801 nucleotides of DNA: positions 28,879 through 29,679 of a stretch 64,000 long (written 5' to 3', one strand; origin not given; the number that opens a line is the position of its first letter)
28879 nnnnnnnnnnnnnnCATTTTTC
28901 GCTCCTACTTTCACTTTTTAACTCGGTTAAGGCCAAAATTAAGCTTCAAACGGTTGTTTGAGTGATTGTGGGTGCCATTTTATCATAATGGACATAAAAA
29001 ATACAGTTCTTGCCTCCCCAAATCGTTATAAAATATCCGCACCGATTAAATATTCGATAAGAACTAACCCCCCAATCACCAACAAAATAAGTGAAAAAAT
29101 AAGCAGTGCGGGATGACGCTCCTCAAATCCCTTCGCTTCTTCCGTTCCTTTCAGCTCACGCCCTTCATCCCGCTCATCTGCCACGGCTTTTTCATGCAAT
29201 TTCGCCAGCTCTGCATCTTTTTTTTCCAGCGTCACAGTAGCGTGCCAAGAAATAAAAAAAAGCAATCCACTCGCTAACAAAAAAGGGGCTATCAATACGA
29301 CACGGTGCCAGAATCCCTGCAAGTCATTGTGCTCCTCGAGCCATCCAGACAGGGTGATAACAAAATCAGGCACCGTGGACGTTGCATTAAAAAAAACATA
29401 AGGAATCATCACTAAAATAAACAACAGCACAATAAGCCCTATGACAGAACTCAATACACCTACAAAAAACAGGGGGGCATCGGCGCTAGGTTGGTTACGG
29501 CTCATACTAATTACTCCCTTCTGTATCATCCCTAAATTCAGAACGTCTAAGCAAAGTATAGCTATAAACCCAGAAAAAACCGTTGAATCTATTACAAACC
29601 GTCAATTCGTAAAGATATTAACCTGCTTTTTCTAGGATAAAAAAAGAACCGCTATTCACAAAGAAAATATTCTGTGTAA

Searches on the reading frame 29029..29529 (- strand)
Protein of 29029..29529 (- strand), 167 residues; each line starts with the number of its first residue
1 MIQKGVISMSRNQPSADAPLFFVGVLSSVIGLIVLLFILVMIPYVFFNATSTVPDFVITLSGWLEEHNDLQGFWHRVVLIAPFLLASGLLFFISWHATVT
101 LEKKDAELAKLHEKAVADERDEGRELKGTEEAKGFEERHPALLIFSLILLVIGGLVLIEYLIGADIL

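Call 13: search_protein_families(library=pfam, proteins=[window:29029-29529:-], max_evalue=0.00001)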
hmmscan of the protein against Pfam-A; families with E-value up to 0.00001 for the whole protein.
window:29029-29529:- (167 aa): 0 families

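Call 38: search_protein_families(library=pfam, proteins=[window:29029-29529:-], max_evalue=1)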
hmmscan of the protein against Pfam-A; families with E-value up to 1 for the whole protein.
window:29029-29529:- (167 aa): 4 families
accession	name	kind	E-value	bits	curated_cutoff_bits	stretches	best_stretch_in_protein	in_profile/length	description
PF23494.1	bPH_10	-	0.042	13.7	27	1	29-108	14-91/151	YqeB-like bacterial PH domain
PF01102.23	Glycophorin_A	-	0.12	13.1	30.1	0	130-162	50-82/114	Glycophorin A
PF11807.13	UstYa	-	0.17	12.2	25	1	73-123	9-59/220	Mycotoxin biosynthesis protein UstYa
PF01925.25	TauE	-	0.28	11.2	32.6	1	21-90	6-79/237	Sulfite exporter TauE/SafE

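Call 50: search_protein_families(library=ncbifam, proteins=[window:29029-29529:-], max_evalue=0.01)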
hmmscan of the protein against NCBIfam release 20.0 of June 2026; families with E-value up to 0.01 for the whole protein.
window:29029-29529:- (167 aa): 0 families
